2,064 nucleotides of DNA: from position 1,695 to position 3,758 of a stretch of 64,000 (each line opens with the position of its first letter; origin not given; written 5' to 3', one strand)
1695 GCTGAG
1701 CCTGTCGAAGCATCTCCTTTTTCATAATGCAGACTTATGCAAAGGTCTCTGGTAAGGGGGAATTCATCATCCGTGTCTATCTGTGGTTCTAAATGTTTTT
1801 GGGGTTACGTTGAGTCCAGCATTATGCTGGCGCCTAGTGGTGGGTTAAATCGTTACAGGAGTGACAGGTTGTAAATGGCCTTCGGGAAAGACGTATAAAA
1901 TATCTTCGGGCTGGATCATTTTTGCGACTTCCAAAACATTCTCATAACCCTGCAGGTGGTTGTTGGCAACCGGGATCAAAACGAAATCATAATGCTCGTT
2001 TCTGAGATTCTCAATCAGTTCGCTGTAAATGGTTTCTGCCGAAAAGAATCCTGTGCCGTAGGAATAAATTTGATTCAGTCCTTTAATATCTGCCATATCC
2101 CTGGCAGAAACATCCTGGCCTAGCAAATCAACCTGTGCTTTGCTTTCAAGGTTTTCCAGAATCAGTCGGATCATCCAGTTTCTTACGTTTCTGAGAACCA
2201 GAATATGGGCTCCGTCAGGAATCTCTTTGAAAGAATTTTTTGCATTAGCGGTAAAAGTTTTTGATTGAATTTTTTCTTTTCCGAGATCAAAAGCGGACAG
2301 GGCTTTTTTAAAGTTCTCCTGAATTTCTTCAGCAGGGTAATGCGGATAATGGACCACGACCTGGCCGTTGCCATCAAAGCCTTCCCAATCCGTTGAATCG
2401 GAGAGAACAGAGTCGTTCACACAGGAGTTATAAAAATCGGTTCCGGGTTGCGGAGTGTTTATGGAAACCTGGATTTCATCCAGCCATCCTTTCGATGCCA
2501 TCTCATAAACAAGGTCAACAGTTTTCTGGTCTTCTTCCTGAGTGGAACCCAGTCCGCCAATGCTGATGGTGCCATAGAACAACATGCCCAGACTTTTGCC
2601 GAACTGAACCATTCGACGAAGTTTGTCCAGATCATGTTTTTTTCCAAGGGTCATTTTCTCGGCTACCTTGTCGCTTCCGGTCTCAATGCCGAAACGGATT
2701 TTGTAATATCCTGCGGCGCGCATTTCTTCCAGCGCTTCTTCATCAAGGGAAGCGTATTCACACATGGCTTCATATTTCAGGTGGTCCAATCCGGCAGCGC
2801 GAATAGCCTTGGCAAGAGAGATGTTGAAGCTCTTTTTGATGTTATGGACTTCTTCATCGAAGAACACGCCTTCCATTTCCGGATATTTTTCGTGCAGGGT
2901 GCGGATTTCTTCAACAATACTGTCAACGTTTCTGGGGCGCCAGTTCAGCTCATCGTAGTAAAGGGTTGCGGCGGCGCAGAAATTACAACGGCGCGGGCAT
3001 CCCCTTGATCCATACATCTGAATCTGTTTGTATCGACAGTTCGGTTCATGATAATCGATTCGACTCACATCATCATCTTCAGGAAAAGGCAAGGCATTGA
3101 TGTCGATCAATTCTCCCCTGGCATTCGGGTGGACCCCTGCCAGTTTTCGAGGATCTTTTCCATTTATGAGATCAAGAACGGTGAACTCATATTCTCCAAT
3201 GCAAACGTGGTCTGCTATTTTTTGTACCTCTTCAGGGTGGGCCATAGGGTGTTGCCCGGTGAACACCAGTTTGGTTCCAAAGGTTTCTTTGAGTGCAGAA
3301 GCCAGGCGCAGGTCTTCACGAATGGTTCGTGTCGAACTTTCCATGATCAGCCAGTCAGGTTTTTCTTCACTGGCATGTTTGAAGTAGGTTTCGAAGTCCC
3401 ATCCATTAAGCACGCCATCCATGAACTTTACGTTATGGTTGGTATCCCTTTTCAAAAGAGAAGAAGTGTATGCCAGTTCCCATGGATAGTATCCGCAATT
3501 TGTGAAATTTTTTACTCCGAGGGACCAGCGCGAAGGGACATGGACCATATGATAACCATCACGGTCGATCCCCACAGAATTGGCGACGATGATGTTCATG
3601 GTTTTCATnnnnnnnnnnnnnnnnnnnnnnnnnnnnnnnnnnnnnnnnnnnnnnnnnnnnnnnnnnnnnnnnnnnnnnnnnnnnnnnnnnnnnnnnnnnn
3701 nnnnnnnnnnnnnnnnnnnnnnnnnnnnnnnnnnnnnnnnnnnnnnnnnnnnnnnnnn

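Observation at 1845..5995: Translationally coupled operon of two paralogous B12-domain radical SAM enzymes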

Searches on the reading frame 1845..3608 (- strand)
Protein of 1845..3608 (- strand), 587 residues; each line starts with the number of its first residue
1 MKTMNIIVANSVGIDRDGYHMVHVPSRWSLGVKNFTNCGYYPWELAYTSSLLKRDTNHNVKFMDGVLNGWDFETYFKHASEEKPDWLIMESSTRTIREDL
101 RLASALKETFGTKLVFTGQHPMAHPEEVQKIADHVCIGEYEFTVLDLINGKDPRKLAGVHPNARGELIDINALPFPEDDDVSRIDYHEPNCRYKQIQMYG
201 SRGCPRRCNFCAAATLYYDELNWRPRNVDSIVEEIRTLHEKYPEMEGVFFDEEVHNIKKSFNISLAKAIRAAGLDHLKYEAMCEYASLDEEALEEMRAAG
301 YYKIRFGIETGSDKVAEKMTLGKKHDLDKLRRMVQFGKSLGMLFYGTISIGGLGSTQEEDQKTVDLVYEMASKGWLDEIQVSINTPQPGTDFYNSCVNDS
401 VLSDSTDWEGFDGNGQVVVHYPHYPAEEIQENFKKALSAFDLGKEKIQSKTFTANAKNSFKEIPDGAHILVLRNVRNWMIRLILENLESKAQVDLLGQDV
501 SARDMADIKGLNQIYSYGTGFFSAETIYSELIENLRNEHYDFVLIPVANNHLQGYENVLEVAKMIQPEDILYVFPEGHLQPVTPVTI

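Call 3: search_protein_families(library=pfam, proteins=[window:1845-3608:-], max_evalue=0.1)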
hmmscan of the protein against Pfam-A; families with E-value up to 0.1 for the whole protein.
window:1845-3608:- (587 aa): 1 family
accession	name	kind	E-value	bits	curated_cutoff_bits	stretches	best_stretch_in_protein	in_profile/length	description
PF04055.27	Radical_SAM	-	2.9e-14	54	29.5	1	201-366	4-165/166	Radical SAM superfamily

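Call 4: search_protein_families(library=ncbifam, proteins=[window:1845-3608:-], max_evalue=0.1)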
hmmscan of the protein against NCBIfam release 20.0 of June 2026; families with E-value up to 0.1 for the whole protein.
window:1845-3608:- (587 aa): 22 families
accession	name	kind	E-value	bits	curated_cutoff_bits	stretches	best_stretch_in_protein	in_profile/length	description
TIGR03471.1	HpnJ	equivalog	6.3e-45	153.9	577.6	1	40-449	32-441/472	hopanoid biosynthesis associated radical SAM protein HpnJ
TIGR02026.1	BchE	equivalog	3.2e-20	72.5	481.35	1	40-409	20-400/497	magnesium-protoporphyrin IX monomethyl ester anaerobic oxidative cyclase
NF050148.1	rSAM_ApyD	equivalog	9.7e-20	70.5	750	1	196-397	200-394/645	RiPP biosynthesis radical SAM protein ApyD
NF038361.1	rSAM_Sden_1168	equivalog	2.8e-19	69.1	575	1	167-401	247-478/560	Sden_1168 family B12-binding radical SAM P-methyltransferase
TIGR04013.1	B12_SAM_MJ_1487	hypoth_equivalog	1e-17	64.1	251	2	91-240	49-194/382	TIGR04013 family B12-binding domain/radical SAM domain-containing protein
NF033070.1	rSAM_AprD4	equivalog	2e-17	63.2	500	1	160-403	163-397/456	AprD4 family radical SAM diol-dehydratase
TIGR04014.1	B12_SAM_MJ_0865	equivalog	3.4e-16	59.1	360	1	98-397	55-359/434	methyl-coenzyme M reductase glutamine C-methyltransferase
TIGR04072.2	rSAM_ladder_B12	equivalog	1.1e-14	54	360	1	93-333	80-312/443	lipid biosynthesis B12-binding/radical SAM protein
TIGR04367.1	HpnR_B12_rSAM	equivalog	2.3e-12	46.2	650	1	201-413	192-387/490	hopanoid C-3 methylase HpnR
TIGR04295.1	B12_rSAM_oligo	hypoth_equivalog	1.7e-10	40.2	400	1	27-260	8-260/422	TIGR04295 family B12-binding domain-containing radical SAM protein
NF040542.1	rSAM_RCCLKC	equivalog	1.9e-09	37.2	450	2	37-152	8-120/423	arsinothricin biosynthesis radical SAM protein ArsL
TIGR04479.1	bcpD_PhpK_rSAM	subfamily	4.2e-09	35.3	600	1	187-371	233-410/504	PhpK family radical SAM P-methyltransferase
TIGR03975.1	rSAM_ocin_1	subfamily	1.4e-08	33.8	281.85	1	148-322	211-384/606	RiPP maturation radical SAM C-methyltransferase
NF045585.1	rSAM_slr0320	equivalog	6.3e-08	31.6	775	1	197-324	237-363/511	photosystem II high light acclimation radical SAM protein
TIGR04385.1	B12_rSAM_cofa1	equivalog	0.00017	20.9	450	1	158-261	158-258/438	B12 lower ligand biosynthesis radical SAM protein BzaD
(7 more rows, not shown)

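Call 9: search_solved_structures(query=window:1845-3608:-, max_evalue=0.01)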
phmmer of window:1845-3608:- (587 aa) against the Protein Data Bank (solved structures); distinct sequences matched with E-value up to 0.01: 12.
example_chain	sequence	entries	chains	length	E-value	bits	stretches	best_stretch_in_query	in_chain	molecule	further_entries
6fd2_B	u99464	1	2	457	4.2e-11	45.5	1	169-403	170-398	Putative apramycin biosynthetic oxidoreductase 4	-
9ccb_A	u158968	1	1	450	1.4e-06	30.6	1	185-393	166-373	Radical SAM core domain-containing protein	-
6y30_A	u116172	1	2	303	0.004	19.2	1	526-575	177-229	Signal recognition particle 54 kDa protein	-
6y2z_A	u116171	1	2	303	0.0041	19.2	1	526-575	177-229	Signal recognition particle 54 kDa protein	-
6y32_A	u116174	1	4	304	0.0041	19.1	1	526-575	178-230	Signal recognition particle 54 kDa protein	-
6y31_A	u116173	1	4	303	0.0043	19.1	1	526-575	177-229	Signal recognition particle 54 kDa protein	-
3jaj_z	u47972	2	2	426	0.0069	18.4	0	526-575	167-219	SRP54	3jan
6r6g_AB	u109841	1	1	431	0.007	18.4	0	526-575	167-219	Signal recognition particle 54 kDa protein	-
4ue5_D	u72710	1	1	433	0.007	18.4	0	526-575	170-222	SIGNAL RECOGNITION PARTICLE 54 KDA PROTEIN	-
5l3q_A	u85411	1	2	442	0.0072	18.3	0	526-575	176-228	Signal recognition particle 54 kDa protein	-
7nfx_x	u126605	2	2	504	0.0079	18.2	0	526-575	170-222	Signal recognition particle 54 kDa protein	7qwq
2j37_W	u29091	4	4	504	0.0088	18.1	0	526-575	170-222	SIGNAL RECOGNITION PARTICLE 54 KDA PROTEIN (SRP54) | Signal recognition particle 54 kDa protein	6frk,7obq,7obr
